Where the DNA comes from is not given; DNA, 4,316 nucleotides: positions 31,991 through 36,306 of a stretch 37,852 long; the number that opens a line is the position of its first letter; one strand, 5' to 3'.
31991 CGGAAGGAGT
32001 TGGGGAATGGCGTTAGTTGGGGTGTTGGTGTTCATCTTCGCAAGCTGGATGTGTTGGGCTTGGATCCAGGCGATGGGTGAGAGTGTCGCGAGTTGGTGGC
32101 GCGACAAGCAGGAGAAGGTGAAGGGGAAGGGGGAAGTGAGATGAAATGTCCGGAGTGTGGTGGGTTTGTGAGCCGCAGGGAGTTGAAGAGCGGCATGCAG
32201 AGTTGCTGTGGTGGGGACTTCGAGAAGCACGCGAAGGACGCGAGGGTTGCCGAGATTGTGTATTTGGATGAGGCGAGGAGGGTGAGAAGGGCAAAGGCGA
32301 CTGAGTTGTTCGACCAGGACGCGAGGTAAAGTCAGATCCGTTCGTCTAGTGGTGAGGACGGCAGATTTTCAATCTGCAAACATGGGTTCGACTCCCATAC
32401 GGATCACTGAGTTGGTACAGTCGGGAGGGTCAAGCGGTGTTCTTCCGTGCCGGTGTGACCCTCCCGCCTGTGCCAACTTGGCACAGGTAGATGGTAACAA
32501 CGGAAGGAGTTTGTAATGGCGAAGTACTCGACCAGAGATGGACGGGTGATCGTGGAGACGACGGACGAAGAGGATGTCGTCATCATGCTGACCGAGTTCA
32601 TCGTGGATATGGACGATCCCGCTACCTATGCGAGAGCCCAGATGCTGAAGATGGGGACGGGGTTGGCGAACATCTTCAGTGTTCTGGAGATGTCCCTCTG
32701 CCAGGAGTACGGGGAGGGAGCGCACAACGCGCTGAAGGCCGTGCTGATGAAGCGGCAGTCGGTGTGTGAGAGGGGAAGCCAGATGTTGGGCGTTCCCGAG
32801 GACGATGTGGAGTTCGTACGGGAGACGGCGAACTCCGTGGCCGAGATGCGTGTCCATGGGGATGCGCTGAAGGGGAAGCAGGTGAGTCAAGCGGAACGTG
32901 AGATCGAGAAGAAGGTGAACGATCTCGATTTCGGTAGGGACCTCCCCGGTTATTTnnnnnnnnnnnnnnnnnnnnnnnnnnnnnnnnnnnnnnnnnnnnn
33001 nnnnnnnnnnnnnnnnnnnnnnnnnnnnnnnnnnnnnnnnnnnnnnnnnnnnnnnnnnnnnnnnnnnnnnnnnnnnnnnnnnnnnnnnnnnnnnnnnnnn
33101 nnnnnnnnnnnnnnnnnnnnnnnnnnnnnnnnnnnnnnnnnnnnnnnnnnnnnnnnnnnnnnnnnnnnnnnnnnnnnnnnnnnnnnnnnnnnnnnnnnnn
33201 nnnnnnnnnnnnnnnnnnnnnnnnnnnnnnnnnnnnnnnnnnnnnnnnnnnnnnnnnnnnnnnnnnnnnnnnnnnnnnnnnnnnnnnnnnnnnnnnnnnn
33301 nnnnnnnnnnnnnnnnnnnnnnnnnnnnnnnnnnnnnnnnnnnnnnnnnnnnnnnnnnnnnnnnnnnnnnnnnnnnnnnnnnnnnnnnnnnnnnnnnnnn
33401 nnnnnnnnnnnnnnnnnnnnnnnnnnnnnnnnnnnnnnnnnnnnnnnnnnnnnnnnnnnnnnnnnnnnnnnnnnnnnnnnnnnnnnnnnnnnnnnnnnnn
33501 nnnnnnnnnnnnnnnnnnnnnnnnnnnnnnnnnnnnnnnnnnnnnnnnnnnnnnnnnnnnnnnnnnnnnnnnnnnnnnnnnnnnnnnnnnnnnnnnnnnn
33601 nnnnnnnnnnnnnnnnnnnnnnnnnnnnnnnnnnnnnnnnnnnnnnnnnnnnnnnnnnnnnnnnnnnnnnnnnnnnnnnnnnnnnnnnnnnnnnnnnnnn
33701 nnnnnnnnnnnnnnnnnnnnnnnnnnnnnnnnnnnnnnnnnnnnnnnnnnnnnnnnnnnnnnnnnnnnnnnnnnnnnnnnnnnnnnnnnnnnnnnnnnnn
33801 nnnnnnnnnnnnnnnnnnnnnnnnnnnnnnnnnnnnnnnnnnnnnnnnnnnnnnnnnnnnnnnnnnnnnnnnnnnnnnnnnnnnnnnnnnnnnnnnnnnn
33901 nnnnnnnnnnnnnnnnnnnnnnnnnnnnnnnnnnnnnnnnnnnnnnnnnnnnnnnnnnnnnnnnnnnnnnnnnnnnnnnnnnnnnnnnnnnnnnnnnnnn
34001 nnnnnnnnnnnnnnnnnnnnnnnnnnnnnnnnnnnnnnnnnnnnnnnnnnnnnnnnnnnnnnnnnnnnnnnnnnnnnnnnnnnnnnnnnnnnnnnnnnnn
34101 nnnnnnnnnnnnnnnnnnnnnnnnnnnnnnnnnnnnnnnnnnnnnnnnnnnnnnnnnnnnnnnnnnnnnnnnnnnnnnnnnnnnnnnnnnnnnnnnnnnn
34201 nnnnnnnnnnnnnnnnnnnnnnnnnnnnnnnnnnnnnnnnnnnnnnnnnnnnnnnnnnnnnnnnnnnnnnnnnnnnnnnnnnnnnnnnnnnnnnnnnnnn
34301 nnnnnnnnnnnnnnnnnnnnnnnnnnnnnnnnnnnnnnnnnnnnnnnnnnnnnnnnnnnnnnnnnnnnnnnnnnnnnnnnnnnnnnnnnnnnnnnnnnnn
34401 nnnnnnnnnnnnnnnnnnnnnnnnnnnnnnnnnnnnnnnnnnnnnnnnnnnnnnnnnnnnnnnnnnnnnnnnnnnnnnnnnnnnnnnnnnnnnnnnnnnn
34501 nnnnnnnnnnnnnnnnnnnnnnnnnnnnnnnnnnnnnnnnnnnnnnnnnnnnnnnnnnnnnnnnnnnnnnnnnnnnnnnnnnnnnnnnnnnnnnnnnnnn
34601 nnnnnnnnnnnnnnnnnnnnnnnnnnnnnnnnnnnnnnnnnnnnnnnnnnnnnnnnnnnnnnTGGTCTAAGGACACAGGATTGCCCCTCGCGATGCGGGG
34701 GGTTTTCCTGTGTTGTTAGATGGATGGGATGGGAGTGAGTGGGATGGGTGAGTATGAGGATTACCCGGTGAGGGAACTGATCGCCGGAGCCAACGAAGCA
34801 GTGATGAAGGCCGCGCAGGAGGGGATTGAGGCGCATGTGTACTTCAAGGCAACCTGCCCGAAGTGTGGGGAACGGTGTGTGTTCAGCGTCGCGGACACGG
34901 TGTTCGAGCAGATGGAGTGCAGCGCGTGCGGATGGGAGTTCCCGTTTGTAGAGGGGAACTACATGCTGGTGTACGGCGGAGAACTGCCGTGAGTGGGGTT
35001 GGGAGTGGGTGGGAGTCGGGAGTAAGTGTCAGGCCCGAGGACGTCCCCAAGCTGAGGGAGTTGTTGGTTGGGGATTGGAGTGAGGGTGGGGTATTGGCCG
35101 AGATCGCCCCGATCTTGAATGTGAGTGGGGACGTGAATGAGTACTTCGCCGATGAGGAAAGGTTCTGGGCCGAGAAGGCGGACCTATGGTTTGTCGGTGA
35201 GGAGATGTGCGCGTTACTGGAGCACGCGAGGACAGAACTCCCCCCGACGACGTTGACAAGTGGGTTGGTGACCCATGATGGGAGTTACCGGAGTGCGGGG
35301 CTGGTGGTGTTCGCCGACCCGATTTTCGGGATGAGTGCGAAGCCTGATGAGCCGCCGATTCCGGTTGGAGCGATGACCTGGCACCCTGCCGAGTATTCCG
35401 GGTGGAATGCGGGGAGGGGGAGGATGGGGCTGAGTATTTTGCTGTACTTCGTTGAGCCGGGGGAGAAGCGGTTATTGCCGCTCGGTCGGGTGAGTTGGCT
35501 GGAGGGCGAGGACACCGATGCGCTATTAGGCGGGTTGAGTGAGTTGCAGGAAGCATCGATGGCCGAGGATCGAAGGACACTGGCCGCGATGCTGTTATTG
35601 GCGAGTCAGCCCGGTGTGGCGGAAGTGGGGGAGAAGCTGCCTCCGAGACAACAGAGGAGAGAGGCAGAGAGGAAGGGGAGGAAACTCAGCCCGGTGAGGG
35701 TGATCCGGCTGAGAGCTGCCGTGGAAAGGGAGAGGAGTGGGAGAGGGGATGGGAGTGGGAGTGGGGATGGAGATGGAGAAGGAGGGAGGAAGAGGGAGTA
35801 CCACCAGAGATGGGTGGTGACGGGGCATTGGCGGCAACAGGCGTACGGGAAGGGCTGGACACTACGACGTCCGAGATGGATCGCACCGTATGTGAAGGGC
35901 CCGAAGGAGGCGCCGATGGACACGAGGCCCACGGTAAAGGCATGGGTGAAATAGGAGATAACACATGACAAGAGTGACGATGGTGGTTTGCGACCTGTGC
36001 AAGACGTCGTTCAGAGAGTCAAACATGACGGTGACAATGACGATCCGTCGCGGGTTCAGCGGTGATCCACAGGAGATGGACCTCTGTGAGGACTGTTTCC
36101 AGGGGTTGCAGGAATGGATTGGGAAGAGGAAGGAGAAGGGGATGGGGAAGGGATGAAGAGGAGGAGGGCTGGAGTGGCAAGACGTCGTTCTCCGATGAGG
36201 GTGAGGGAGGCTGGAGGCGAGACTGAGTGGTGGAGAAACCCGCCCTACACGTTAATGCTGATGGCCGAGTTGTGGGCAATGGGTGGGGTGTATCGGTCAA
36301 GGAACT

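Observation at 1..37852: The + strand is G-rich whatever the gene direction, and this reshapes the two halves of the proteome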

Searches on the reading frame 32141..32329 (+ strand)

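Call 75: search_protein_families(library=pfam, proteins=[window:32141-32329:+], max_evalue=0.05)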
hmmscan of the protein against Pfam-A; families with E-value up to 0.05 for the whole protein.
window:32141-32329:+ (62 aa): 2 families
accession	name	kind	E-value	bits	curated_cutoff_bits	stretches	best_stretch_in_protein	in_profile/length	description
PF17848.7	Zn_ribbon_ACC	-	0.0087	16.7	24.5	1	2-20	3-21/26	Acetyl-CoA carboxylase zinc finger domain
PF13005.12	zf-IS66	-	0.045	14.6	27.3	0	2-9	3-10/46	zinc-finger binding domain of transposase IS66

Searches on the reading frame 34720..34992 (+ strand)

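Call 8: search_protein_families(library=phrogs, proteins=[window:34720-34992:+], max_evalue=0.01)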
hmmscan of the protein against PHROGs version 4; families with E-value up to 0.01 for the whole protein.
window:34720-34992:+ (90 aa): 2 families
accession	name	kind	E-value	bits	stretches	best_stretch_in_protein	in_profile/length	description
phrog_9369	-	unknown function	0.0038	18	0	43-85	13-61/69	-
phrog_9188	-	unknown function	0.0077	17.4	0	25-75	21-65/70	-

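Call 75: search_protein_families(library=pfam, proteins=[window:34744-34992:+], max_evalue=0.05)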
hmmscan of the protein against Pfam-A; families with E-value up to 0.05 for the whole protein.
window:34744-34992:+ (82 aa): 5 families
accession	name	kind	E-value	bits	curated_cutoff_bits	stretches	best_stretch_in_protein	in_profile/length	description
PF12760.12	Zn_ribbon_IS1595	-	0.0016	18.8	25.4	1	36-63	19-44/46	Transposase zinc-ribbon domain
PF14353.12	CpXC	-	0.013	15.9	25.4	0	21-58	23-59/121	CpXC protein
PF13248.11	Zn_ribbon_3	-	0.024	14.6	27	0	37-43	4-10/26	zinc-ribbon domain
PF02150.21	Zn_ribbon_RPB9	-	0.031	14.6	25.2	1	38-68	4-33/36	RNA polymerases M/15 Kd subunit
PF24042.1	DUF7351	-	0.038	14.2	31.2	0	36-65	2-30/177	Domain of unknown function (DUF7351)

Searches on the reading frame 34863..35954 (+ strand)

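Call 8: search_protein_families(library=phrogs, proteins=[window:34863-35954:+], max_evalue=0.01)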
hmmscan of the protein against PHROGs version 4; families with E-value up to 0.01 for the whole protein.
window:34863-35954:+ (363 aa): 1 family
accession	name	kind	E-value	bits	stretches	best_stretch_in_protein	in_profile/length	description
phrog_15934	-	unknown function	7.1e-27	95.7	1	104-361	57-303/305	-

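Call 31: search_protein_families(library=pfam, proteins=[window:34863-35954:+], max_evalue=0.01)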
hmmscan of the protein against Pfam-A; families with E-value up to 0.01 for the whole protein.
window:34863-35954:+ (363 aa): 0 families

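Call 58: search_protein_families(library=ncbifam, proteins=[window:34932-35954:+], max_evalue=0.05)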
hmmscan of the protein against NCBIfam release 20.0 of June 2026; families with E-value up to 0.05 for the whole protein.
window:34932-35954:+ (340 aa): 0 families

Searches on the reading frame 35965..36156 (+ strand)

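Call 75: search_protein_families(library=pfam, proteins=[window:35965-36156:+], max_evalue=0.05)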
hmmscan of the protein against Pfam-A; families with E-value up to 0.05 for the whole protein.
window:35965-36156:+ (63 aa): 1 family
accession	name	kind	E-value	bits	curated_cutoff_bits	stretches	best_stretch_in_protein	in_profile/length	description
PF10621.14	FpoO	-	0.032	14.9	25.2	1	4-56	58-109/110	F420H2 dehydrogenase subunit FpoO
